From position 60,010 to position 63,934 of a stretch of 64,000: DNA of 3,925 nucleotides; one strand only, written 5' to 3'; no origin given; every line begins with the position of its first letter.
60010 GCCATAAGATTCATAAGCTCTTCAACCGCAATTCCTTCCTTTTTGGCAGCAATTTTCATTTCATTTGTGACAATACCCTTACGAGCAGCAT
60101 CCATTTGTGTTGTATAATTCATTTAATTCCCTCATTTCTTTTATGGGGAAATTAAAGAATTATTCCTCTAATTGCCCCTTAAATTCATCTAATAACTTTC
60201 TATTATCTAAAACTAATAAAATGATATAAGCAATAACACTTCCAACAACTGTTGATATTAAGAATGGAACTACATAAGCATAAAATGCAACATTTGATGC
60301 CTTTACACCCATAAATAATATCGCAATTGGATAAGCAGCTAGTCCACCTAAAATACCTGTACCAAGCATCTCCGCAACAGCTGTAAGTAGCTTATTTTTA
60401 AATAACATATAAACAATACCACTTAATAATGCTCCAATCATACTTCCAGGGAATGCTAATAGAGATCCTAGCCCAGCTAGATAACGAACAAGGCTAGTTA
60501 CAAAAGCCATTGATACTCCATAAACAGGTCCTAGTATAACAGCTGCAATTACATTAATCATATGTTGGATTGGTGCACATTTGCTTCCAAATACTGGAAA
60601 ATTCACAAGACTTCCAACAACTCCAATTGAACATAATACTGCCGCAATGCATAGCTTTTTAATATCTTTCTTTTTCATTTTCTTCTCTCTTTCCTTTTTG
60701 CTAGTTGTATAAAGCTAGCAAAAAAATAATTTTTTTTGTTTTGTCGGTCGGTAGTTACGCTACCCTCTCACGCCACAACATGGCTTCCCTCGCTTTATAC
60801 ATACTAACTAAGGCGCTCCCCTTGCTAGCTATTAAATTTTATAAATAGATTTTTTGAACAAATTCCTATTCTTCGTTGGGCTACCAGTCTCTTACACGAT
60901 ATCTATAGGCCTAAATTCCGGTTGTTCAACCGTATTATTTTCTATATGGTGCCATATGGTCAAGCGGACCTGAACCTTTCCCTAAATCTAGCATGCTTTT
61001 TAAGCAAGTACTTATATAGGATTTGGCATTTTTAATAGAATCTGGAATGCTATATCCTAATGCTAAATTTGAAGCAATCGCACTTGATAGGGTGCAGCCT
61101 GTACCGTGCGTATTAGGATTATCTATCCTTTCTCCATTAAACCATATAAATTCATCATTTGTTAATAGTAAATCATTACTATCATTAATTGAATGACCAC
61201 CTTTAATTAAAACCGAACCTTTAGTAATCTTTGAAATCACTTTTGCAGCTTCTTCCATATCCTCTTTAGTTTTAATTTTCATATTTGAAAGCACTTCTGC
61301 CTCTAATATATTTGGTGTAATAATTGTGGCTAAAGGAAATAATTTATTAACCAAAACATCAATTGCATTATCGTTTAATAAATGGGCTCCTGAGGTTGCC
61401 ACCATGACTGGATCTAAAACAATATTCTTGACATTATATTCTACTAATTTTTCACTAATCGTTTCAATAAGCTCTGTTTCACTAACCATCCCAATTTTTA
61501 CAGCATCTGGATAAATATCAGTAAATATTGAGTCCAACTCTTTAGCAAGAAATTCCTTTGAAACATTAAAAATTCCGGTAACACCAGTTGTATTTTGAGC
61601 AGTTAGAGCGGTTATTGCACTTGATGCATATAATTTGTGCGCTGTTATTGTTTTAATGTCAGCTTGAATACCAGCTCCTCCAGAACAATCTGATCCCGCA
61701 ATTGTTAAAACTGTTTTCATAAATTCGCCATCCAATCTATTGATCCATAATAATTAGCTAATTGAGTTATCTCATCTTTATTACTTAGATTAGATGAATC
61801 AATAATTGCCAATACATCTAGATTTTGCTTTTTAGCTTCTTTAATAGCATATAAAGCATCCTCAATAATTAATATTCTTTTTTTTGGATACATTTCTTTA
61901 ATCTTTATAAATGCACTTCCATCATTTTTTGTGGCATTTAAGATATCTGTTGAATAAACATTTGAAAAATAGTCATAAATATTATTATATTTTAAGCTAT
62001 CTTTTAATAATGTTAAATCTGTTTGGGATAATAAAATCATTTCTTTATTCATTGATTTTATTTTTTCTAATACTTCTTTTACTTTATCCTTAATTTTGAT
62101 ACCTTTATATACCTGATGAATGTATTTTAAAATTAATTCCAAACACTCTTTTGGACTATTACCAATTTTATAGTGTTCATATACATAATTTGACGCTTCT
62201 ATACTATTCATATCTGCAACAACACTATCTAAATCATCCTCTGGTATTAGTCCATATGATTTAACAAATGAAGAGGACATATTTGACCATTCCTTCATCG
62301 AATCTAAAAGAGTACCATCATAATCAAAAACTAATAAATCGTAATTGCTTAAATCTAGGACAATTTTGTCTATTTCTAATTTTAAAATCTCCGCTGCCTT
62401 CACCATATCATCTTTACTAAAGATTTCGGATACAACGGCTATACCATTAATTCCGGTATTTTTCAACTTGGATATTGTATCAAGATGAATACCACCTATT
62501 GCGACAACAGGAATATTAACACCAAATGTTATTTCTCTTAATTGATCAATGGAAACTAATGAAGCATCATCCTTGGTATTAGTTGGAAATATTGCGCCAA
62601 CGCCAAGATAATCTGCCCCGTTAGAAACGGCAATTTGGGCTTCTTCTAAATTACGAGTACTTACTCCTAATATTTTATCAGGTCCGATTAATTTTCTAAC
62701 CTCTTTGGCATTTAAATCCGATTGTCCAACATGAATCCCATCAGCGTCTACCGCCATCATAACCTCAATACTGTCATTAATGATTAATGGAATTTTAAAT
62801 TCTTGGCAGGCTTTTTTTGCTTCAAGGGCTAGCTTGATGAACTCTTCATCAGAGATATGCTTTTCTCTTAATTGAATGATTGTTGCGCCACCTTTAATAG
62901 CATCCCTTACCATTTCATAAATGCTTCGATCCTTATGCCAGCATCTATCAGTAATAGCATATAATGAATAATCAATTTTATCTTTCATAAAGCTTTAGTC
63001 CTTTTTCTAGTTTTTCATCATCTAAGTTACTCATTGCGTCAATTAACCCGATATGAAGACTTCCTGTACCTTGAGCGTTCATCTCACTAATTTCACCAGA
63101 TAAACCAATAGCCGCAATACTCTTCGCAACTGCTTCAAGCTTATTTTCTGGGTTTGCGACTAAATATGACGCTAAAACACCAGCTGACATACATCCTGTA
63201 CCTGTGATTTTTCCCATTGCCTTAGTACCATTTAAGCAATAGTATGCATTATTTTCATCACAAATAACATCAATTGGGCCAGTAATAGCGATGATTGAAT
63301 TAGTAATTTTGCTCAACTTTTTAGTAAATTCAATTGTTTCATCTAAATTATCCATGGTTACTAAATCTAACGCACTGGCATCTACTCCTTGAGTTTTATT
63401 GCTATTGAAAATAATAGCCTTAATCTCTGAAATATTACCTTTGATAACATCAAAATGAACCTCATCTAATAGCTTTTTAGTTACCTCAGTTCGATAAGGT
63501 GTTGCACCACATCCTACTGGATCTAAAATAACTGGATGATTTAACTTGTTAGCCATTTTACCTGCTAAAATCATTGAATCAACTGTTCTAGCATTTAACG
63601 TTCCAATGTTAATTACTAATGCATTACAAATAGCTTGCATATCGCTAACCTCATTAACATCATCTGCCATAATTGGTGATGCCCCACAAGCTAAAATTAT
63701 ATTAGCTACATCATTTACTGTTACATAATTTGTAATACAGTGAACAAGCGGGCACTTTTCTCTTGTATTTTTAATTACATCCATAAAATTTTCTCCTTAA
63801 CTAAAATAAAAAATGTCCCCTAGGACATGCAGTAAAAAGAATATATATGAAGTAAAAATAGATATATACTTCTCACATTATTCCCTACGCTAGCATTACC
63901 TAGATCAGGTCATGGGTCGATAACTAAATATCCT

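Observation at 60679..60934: Half-TPP-like structured leader in the thiD-thiW gap (variant or fossil riboswitch)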

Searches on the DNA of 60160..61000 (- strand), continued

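Call 71: search_rna_families(source=L022, start=2780, end=3003, threshold=evalue, max_evalue=10, show_alignments=3)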
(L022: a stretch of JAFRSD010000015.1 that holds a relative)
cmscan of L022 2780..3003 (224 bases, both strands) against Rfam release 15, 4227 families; matches with E-value up to 10: 2.
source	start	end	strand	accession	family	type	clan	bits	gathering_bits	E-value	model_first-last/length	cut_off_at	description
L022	2786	2849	+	RF01686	Acido-1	Gene; sRNA;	-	15.6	50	0.7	1-64/64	no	Acido-1 RNA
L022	2853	2906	-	RF02224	sX5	Gene; sRNA;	-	12.4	50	3.9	1-49/49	no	Xanthomonadaceae sRNA sX5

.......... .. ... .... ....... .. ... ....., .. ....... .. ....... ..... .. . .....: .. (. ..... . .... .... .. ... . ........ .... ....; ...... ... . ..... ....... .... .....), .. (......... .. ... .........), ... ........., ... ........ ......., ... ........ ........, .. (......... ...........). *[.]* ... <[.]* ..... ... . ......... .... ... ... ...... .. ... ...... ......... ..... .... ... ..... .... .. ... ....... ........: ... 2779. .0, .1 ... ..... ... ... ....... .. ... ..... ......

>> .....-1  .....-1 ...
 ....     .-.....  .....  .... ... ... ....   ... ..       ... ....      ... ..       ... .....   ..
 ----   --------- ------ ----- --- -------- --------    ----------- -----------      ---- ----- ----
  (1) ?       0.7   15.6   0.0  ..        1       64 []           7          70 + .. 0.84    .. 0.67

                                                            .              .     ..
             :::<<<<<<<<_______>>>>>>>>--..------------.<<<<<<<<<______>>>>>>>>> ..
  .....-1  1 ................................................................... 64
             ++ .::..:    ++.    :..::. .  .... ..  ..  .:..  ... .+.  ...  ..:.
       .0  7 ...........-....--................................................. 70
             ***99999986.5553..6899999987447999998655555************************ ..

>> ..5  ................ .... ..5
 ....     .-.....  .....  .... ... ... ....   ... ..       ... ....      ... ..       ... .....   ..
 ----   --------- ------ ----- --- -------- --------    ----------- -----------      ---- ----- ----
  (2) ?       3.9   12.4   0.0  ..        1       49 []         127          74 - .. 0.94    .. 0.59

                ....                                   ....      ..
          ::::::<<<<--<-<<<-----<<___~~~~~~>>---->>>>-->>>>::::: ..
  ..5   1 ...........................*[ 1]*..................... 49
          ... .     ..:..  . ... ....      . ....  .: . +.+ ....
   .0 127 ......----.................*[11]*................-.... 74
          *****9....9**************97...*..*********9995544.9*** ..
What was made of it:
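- On TPP riboswitch (RF00059): None at E<=10 in L022 2780-3003 (call 71).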

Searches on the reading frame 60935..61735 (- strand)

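Call 7: search_protein_families(library=ncbifam, proteins=[window:60935-61735:-])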
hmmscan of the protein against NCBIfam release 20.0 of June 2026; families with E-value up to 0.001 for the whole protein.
window:60935-61735:- (266 aa): 17 families
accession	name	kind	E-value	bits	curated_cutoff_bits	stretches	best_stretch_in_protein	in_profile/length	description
TIGR00097.1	HMP-P_kinase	equivalog_domain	1.3e-102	342.4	204.95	1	9-261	1-254/254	bifunctional hydroxymethylpyrimidine kinase/phosphomethylpyrimidine kinase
NF006346.0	PRK08573.1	equivalog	2.8e-75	253.8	528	1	6-262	4-261/450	bifunctional hydroxymethylpyrimidine kinase/phosphomethylpyrimidine kinase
NF011301.0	PRK14713.1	equivalog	7.6e-74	249.4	512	1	7-264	22-283/534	bifunctional hydroxymethylpyrimidine kinase/phosphomethylpyrimidine kinase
NF007070.0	PRK09517.1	equivalog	1.2e-60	205.7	761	1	8-263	243-502/755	multifunctional thiamine-phosphate pyrophosphorylase/synthase/phosphomethylpyrimidine kinase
NF009077.0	PRK12412.1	equivalog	3.3e-58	197.2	385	1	6-266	3-266/274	pyridoxine/pyridoxal/pyridoxamine kinase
NF009259.0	PRK12616.1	equivalog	1.9e-56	191.7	390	1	6-262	3-264/270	bifunctional hydroxymethylpyrimidine kinase/phosphomethylpyrimidine kinase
NF009078.0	PRK12413.1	equivalog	1.4e-48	165.7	225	1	7-246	4-241/253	bifunctional hydroxymethylpyrimidine kinase/phosphomethylpyrimidine kinase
NF004398.0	PRK05756.1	equivalog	2.9e-13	49.8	292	1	106-247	110-256/287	pyridoxal kinase PdxY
NF005491.0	PRK07105.1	equivalog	4.2e-13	49.2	231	1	7-250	6-259/286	pyridoxamine kinase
NF006034.0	PRK08176.1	equivalog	6.5e-12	45.3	342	1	78-246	91-265/283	pyridoxine/pyridoxal/pyridoxamine kinase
TIGR00687.1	pyridox_kin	equivalog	2.9e-11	43.3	144.5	1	77-252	77-262/288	pyridoxal kinase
TIGR02152.1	D_ribokin_bact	equivalog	2.4e-09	37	299.65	1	126-240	166-276/298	ribokinase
NF008353.0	PRK11142.1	equivalog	1.6e-07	31.1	341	1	119-239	162-278/307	ribokinase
TIGR00196.1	yjeF_cterm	hypoth_equivalog_domain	1.3e-06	28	129.85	1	77-239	100-244/277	NAD(P)H-hydrate dehydratase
TIGR03168.1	1-PFK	subfamily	7.9e-06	25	216.4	1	114-240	155-277/305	hexose kinase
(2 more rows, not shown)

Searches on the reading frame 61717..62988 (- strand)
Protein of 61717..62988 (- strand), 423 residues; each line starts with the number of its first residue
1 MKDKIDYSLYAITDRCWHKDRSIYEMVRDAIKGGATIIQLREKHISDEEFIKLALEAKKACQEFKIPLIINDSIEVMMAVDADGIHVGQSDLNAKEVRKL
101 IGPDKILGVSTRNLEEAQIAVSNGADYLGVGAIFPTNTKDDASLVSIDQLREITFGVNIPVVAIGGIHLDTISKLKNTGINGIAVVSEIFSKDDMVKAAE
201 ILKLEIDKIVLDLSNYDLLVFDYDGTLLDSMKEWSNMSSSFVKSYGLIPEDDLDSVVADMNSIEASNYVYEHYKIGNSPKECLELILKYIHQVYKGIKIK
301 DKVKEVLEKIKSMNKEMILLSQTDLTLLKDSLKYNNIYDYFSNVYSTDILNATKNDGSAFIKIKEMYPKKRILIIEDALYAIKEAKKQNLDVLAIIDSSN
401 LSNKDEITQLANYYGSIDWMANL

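Call 7: search_protein_families(library=ncbifam, proteins=[window:61717-62988:-])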
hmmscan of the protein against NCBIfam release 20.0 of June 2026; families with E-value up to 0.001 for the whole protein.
window:61717-62988:- (423 aa): 21 families
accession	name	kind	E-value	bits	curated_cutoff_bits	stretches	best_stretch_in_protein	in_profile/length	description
TIGR00693.1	thiE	equivalog_domain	3.5e-66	222.2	145.1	1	8-200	1-195/197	thiamine phosphate synthase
NF002727.0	PRK02615.1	equivalog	1.3e-59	201.7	335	1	7-206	149-344/349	thiamine phosphate synthase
NF000736.0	PRK00043.2-3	equivalog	1.8e-38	132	227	1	20-199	13-198/207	thiamine phosphate synthase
NF007070.0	PRK09517.1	equivalog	1.5e-36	126.1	761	1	5-203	2-211/755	multifunctional thiamine-phosphate pyrophosphorylase/synthase/phosphomethylpyrimidine kinase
NF000740.0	PRK00043.3-4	equivalog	7.7e-33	113.7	202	1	2-199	2-207/218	thiamine phosphate synthase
NF005819.0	PRK07695.1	equivalog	3.1e-31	108.6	251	1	29-208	22-199/205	thiazole tautomerase TenI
NF006530.0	PRK08999.1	equivalog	4.8e-27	94.8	245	1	9-189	133-312/315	Nudix family hydrolase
NF002904.0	PRK03512.1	equivalog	6.1e-27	94.5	231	1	30-202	28-202/211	thiamine phosphate synthase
NF000741.0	PRK00043.3-5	equivalog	1.7e-26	93.3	350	1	5-197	6-205/217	thiamine phosphate synthase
NF000734.0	PRK00043.1-5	equivalog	1.9e-22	79.9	252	1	26-195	15-186/201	thiamine phosphate synthase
NF000738.0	PRK00043.3-1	equivalog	2.1e-19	70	445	1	25-200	24-209/221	thiamine phosphate synthase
NF008933.0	PRK12290.1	equivalog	1.1e-17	64.1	516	1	31-201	227-407/438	thiamine phosphate synthase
NF005080.0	PRK06512.1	equivalog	3.6e-11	43.2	218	1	24-204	29-212/222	thiamine phosphate synthase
NF009695.0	PRK13222.1-2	equivalog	3e-08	33.4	225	1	215-395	5-193/226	phosphoglycolate phosphatase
NF008087.0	PRK10826.1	equivalog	1.1e-06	28.5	191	1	219-398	10-194/222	hexitol phosphatase HxpB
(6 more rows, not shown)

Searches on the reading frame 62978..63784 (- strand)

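Call 7: search_protein_families(library=ncbifam, proteins=[window:62978-63784:-])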
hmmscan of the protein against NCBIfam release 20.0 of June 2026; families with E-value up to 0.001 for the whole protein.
window:62978-63784:- (268 aa): 3 families
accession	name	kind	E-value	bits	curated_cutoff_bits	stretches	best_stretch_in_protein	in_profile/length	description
NF006830.1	PRK09355.1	equivalog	8.6e-89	297.4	180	1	2-265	5-261/263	hydroxyethylthiazole kinase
TIGR00694.1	thiM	equivalog_domain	1.3e-75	254.2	256.4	1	4-258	1-247/249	hydroxyethylthiazole kinase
TIGR00196.1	yjeF_cterm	hypoth_equivalog_domain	0.00096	18.6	129.85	0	142-243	164-263/277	NAD(P)H-hydrate dehydratase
